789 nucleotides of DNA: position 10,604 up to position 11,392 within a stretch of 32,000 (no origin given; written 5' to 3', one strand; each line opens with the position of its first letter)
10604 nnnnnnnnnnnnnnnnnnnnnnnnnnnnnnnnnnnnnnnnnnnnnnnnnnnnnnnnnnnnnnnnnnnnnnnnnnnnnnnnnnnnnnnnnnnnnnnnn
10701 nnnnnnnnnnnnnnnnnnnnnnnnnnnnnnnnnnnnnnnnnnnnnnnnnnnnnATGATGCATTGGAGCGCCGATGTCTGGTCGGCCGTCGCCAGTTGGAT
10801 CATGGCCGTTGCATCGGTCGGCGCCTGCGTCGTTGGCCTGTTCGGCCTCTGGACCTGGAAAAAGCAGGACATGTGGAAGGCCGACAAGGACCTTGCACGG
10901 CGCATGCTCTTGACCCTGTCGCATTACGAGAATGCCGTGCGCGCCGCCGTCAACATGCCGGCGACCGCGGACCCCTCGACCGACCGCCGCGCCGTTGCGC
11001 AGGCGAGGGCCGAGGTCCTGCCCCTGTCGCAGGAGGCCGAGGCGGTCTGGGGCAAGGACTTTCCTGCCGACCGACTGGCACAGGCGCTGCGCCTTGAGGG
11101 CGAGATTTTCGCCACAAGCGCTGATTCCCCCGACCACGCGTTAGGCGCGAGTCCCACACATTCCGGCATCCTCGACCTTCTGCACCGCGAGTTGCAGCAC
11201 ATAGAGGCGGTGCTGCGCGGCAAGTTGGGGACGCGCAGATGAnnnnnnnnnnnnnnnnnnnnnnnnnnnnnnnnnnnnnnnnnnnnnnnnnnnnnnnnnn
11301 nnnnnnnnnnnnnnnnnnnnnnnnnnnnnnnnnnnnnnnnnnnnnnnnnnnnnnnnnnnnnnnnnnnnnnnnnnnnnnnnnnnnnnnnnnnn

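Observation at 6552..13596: Seven-gene translationally coupled operon (TelA-like coiled coil, AAA+ ATPase, two large domain-less proteins, three small membrane proteins including DUF1523): candidate uncharacterised membrane-associated machine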

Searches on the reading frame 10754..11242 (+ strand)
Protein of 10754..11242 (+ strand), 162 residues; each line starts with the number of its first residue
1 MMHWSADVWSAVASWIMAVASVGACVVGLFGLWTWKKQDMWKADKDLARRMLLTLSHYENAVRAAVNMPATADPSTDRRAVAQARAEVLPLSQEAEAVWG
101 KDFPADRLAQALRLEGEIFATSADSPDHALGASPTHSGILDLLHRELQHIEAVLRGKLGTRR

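Call 3: search_protein_families(library=pfam, proteins=[window:10754-11242:+], max_evalue=0.1)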
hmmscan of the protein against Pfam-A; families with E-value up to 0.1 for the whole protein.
window:10754-11242:+ (162 aa): 0 families

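Call 4: search_protein_families(library=ncbifam, proteins=[window:10754-11242:+], max_evalue=0.1)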
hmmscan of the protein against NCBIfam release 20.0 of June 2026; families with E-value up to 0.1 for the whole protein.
window:10754-11242:+ (162 aa): 0 families

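Call 5: search_protein_families(library=padloc, proteins=[window:10754-11242:+], max_evalue=0.1)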
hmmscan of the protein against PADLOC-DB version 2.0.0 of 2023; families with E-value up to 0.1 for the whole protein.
window:10754-11242:+ (162 aa): 0 families

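Call 64: search_protein_families(library=phrogs, proteins=[window:10754-11242:+], max_evalue=0.01)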
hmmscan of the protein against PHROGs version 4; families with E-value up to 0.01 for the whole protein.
window:10754-11242:+ (162 aa): 1 family
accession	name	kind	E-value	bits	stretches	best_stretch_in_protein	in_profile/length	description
phrog_6169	-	unknown function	2.6e-09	38.3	1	3-97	6-91/165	-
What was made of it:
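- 10754..11242 (+): P4: 162-aa N-terminally anchored protein. It is a lineage-specific occupant of the variable P3|P5 slot and is not a conserved member. PHROG 6169 match at E 2.6e-9 (call 64).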

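Call 91: search_dna_similar(query=window:10754-11239:+, collection=phages, mode=protein, max_evalue=0.01, max_rows=15)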
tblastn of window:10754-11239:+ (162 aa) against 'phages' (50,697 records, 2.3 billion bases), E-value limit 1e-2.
No match.

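Call 92: search_dna_similar(query=window:10754-11239:+, collection=plasmids, mode=protein, max_evalue=0.001, max_rows=15)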
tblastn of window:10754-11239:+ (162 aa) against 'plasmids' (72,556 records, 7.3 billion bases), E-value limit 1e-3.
No match.
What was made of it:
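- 10754..11242 (+): No tblastn match in phages or plasmids (calls 91, 92).
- Tried and rejected: tblastn of P4 against phages and plasmids found no match (calls 91, 92).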
